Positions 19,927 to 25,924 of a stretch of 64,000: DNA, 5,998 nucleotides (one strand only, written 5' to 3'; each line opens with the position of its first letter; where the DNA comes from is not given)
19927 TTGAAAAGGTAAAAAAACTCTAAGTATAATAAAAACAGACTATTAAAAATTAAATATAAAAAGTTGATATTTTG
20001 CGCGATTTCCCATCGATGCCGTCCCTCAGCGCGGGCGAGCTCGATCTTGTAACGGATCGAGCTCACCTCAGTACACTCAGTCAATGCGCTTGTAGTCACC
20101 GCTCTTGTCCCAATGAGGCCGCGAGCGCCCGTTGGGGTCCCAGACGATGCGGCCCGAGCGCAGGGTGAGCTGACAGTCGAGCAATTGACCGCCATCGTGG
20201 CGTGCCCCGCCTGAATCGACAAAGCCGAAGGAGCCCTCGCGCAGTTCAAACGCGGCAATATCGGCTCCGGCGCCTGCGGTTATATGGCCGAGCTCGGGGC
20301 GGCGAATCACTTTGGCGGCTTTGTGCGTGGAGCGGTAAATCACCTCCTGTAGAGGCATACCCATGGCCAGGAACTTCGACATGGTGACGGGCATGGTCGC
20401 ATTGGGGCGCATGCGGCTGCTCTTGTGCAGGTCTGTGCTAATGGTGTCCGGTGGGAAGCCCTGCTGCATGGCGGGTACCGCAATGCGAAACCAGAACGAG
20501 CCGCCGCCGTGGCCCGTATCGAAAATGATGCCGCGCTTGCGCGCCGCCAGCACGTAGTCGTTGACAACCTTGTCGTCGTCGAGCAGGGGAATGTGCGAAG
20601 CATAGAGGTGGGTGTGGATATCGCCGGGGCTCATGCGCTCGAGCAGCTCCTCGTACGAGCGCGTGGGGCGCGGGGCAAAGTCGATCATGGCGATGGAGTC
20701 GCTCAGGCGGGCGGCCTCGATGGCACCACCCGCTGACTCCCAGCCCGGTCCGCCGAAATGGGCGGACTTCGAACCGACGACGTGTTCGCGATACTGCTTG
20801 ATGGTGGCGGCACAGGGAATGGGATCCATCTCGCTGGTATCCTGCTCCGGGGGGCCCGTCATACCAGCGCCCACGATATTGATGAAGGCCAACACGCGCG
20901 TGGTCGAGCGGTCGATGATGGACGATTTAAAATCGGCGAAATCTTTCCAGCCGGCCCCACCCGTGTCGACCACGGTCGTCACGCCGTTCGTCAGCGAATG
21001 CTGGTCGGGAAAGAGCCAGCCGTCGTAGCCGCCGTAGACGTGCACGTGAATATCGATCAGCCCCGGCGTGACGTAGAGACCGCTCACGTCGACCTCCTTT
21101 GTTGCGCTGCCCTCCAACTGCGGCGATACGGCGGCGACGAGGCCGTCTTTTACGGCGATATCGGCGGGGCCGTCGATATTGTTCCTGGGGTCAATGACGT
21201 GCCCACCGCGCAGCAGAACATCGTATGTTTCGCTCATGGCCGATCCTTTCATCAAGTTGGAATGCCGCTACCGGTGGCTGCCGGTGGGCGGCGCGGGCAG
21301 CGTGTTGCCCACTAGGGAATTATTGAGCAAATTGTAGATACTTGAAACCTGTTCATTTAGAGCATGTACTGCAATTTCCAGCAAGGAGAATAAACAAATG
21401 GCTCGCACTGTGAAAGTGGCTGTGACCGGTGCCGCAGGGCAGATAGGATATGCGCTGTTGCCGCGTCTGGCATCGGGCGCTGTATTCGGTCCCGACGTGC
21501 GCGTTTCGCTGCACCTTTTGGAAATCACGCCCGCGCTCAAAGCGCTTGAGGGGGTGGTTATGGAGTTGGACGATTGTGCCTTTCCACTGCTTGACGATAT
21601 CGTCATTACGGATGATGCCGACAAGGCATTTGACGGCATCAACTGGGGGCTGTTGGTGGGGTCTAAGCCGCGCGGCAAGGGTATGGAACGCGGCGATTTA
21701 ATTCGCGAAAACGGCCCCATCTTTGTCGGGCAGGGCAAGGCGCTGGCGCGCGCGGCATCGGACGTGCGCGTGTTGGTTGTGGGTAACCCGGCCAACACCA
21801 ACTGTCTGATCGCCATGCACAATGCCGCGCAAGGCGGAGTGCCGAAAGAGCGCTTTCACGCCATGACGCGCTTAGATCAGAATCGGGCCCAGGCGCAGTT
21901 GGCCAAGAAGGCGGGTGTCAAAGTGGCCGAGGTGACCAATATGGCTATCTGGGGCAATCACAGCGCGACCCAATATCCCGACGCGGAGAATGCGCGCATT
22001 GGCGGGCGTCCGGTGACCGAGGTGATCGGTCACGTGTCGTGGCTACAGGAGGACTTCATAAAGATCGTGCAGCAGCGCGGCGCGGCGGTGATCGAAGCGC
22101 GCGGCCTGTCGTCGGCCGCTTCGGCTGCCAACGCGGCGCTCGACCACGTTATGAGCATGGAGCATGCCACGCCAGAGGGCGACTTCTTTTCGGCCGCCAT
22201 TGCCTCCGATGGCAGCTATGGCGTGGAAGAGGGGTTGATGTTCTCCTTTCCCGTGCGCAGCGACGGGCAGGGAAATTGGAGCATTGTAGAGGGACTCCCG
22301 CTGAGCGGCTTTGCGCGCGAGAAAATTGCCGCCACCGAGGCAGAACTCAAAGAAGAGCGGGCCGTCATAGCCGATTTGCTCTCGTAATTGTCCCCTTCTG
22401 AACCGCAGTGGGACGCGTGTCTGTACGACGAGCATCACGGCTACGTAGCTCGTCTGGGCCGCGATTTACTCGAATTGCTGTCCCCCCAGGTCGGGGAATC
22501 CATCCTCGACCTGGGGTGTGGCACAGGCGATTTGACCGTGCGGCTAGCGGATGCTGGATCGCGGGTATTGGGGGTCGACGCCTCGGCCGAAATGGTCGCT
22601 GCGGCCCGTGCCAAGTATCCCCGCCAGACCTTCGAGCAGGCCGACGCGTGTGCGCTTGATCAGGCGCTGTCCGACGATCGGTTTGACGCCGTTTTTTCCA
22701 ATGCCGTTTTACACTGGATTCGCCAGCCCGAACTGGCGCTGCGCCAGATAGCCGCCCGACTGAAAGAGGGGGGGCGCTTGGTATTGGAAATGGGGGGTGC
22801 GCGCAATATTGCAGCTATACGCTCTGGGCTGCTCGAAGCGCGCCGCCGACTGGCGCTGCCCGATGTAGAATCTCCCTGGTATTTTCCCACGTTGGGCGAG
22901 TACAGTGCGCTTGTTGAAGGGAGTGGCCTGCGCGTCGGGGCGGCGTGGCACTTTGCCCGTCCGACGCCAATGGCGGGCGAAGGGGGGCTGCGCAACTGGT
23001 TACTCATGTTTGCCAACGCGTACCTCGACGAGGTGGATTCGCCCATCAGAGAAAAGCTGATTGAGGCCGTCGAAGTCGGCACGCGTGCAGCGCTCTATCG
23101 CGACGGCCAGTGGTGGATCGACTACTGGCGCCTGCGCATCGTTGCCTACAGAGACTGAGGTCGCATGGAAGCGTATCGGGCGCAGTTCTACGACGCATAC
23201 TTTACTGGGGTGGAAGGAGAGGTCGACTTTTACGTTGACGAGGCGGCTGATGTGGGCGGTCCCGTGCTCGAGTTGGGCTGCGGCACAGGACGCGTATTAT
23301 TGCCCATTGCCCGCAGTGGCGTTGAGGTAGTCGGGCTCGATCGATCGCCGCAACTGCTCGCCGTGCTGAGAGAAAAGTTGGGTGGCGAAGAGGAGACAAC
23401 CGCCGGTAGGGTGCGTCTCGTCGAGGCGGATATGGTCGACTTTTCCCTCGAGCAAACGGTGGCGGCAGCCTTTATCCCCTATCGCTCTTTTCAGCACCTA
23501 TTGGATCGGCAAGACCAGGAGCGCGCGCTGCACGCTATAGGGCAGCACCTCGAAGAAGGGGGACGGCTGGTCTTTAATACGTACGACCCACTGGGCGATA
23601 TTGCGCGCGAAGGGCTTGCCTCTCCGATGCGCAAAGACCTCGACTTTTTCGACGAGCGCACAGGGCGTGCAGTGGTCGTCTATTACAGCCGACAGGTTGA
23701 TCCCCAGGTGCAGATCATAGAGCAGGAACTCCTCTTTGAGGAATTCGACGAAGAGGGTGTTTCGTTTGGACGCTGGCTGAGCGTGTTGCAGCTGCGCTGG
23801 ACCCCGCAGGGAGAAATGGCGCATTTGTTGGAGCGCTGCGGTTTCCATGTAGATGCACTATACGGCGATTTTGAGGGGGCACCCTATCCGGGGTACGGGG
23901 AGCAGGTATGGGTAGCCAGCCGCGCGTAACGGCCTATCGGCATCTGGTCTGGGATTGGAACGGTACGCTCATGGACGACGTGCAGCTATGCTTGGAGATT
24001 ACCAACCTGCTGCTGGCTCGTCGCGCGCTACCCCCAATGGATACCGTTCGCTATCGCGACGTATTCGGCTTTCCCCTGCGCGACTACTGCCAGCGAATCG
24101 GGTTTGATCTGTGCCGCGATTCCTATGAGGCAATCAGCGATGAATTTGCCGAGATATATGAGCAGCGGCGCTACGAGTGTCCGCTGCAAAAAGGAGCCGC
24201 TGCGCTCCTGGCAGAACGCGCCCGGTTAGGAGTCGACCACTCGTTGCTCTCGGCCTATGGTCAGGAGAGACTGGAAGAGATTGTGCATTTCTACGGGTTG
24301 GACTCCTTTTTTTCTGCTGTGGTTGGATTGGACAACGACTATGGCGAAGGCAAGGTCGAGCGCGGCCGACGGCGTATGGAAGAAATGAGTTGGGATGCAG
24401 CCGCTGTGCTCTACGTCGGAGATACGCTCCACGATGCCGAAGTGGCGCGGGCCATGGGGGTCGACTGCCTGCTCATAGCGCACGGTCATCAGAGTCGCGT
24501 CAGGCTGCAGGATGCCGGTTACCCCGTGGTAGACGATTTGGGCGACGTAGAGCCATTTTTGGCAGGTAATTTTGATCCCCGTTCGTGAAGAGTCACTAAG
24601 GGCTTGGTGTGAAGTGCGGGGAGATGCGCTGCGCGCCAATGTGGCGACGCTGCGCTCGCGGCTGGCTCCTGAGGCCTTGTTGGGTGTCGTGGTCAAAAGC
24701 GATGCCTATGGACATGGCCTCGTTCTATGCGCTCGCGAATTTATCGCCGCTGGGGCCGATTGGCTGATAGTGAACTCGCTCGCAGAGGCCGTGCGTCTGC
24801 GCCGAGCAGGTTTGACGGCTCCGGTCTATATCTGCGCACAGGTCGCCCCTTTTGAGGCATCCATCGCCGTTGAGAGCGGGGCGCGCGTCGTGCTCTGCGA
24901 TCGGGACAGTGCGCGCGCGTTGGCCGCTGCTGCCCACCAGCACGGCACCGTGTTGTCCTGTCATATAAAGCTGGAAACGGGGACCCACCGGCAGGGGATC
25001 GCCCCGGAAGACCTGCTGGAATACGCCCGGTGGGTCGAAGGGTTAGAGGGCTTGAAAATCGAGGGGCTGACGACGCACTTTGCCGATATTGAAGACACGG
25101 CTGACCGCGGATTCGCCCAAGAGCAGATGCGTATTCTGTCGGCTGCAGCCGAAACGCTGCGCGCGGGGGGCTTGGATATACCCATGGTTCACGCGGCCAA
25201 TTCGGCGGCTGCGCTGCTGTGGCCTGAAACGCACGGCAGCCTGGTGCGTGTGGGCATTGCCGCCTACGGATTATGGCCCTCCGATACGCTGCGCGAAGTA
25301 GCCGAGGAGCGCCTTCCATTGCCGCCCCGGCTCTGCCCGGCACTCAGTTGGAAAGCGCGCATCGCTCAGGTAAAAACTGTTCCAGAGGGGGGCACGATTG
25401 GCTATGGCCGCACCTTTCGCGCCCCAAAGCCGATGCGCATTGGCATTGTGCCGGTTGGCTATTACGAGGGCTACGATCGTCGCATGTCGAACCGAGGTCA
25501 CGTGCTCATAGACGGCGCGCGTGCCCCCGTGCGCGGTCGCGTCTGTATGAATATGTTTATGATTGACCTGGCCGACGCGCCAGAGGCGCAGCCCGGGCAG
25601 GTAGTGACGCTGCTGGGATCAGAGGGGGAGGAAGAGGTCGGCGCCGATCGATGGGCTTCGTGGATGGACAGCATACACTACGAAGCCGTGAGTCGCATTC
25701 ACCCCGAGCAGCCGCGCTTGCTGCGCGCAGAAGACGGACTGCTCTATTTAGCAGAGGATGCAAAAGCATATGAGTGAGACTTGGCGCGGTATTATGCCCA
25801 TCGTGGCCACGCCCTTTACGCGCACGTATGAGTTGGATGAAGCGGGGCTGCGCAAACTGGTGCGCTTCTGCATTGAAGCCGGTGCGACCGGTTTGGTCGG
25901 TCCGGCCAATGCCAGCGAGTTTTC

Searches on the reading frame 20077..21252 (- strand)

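Call 14: search_protein_families(library=pfam, proteins=[window:20077-21252:-], max_evalue=0.00001)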
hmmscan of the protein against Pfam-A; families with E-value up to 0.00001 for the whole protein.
window:20077-21252:- (391 aa): 2 families
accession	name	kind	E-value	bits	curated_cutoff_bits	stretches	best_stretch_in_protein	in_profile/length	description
PF07969.17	Amidohydro_3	-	3.8e-10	40.3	29.7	0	52-96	1-49/472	Amidohydrolase family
PF01979.26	Amidohydro_1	-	1.4e-08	34.9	25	0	262-337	239-320/345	Amidohydrolase family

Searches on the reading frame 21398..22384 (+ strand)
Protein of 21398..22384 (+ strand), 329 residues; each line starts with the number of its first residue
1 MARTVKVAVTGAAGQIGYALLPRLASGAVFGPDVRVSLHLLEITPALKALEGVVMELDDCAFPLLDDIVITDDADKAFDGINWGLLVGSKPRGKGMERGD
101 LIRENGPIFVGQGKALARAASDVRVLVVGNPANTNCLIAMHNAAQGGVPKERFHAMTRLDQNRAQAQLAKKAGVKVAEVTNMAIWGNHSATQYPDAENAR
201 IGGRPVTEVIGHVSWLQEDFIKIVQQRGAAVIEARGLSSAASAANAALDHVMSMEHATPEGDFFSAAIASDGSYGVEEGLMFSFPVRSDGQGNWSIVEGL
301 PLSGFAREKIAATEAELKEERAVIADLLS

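Call 14: search_protein_families(library=pfam, proteins=[window:21398-22384:+], max_evalue=0.00001)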
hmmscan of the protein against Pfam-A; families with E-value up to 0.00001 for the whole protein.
window:21398-22384:+ (329 aa): 2 families
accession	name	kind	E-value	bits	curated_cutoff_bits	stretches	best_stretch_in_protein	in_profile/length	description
PF02866.23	Ldh_1_C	-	8.4e-43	146.8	22.6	1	157-320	1-166/174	lactate/malate dehydrogenase, alpha/beta C-terminal domain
PF00056.29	Ldh_1_N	-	1.3e-27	97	27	1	5-143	1-132/141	lactate/malate dehydrogenase, NAD binding domain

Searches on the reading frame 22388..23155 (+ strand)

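Call 14: search_protein_families(library=pfam, proteins=[window:22388-23155:+], max_evalue=0.00001)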
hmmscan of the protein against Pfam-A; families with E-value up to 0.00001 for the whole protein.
window:22388-23155:+ (256 aa): 10 families
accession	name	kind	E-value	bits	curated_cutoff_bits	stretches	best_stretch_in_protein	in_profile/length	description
PF08241.18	Methyltransf_11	-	1.7e-23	83.5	21.2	1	40-133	1-95/95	Methyltransferase domain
PF13649.12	Methyltransf_25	-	3e-22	79.5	27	1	39-129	1-97/97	Methyltransferase domain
PF08242.18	Methyltransf_12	-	4e-21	76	30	1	40-131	1-98/98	Methyltransferase domain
PF13847.12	Methyltransf_31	-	9e-21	74.5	27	1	36-134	4-110/145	Methyltransferase domain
PF13489.12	Methyltransf_23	-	4.5e-19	69.2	27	1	20-147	5-124/164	Methyltransferase domain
PF08003.17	Methyltransf_9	-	5.4e-10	39.2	23.8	1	28-135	108-219/315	Protein of unknown function (DUF1698)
PF05175.20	MTS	-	1.9e-09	37.8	23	1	27-132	23-137/170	Methyltransferase small domain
PF01209.24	Ubie_methyltran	-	3.1e-09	36.9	20.1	1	30-134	42-153/233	ubiE/COQ5 methyltransferase family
PF07021.18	MetW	-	3.2e-06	27.3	21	1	35-120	13-97/193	Methionine biosynthesis protein MetW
PF06325.19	PrmA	-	6.7e-06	26.2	22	1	34-133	160-258/296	Ribosomal protein L11 methyltransferase (PrmA)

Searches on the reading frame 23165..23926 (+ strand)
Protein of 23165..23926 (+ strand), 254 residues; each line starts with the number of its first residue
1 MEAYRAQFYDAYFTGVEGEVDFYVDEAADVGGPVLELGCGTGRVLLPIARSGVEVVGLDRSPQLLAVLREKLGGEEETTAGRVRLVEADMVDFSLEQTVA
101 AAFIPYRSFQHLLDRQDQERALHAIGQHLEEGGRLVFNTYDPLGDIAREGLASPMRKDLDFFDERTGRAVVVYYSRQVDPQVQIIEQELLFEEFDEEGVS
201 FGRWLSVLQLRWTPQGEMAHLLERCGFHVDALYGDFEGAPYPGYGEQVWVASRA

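Call 14: search_protein_families(library=pfam, proteins=[window:23165-23926:+], max_evalue=0.00001)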
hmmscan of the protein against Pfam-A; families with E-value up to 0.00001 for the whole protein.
window:23165-23926:+ (254 aa): 5 families
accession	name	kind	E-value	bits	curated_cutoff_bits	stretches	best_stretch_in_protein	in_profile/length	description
PF13649.12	Methyltransf_25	-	2.1e-16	60.8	27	1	34-133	1-97/97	Methyltransferase domain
PF08242.18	Methyltransf_12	-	4.6e-13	50.2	30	1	35-135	1-98/98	Methyltransferase domain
PF08241.18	Methyltransf_11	-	4.6e-13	50.1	21.2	1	35-137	1-95/95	Methyltransferase domain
PF13489.12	Methyltransf_23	-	6.7e-11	42.6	27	1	28-151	20-130/164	Methyltransferase domain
PF13847.12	Methyltransf_31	-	2.7e-08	34.1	27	1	31-147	4-114/145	Methyltransferase domain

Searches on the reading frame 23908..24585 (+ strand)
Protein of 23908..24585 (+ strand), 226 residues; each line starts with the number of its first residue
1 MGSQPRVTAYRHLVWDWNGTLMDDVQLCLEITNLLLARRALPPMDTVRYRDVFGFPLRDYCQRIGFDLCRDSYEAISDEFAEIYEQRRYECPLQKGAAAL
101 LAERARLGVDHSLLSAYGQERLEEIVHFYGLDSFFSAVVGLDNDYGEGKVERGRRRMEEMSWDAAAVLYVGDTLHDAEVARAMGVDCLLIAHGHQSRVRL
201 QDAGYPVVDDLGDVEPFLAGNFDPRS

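Call 14: search_protein_families(library=pfam, proteins=[window:23908-24585:+], max_evalue=0.00001)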
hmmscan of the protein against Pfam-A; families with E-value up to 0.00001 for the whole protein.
window:23908-24585:+ (226 aa): 4 families
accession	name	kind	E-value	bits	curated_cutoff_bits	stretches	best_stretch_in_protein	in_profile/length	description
PF13419.12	HAD_2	-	2.2e-16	60.9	23.8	1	14-189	2-177/178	Haloacid dehalogenase-like hydrolase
PF12710.13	HAD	-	1.4e-12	48.9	27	1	13-181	1-189/189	haloacid dehalogenase-like hydrolase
PF00702.32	Hydrolase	-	7e-11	43.3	26.4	1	10-184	1-191/191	haloacid dehalogenase-like hydrolase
PF13242.12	Hydrolase_like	-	2.9e-07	30.7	22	1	157-213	14-74/75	HAD-hyrolase-like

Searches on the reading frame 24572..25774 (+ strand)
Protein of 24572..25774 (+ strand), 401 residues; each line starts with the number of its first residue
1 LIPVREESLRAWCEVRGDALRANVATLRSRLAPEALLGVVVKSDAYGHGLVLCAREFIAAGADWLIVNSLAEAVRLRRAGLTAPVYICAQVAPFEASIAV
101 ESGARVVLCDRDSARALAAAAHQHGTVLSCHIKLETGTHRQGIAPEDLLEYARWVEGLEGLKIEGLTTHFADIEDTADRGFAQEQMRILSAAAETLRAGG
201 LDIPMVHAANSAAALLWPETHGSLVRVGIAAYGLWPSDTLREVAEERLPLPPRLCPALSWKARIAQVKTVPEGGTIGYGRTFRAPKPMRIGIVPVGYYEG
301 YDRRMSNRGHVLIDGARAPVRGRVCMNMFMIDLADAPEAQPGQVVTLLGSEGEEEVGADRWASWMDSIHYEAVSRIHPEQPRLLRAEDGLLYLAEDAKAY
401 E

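Call 42: search_protein_families(library=pfam, proteins=[window:24572-25774:+], max_evalue=0.00001)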
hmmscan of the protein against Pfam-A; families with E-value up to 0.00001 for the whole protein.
window:24572-25774:+ (401 aa): 2 families
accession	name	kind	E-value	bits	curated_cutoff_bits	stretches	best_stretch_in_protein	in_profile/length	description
PF01168.26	Ala_racemase_N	-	1.5e-58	198.6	24.1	1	17-234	3-218/220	Alanine racemase, N-terminal domain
PF00842.27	Ala_racemase_C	-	4.5e-44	149.5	25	1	257-382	1-125/127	Alanine racemase, C-terminal domain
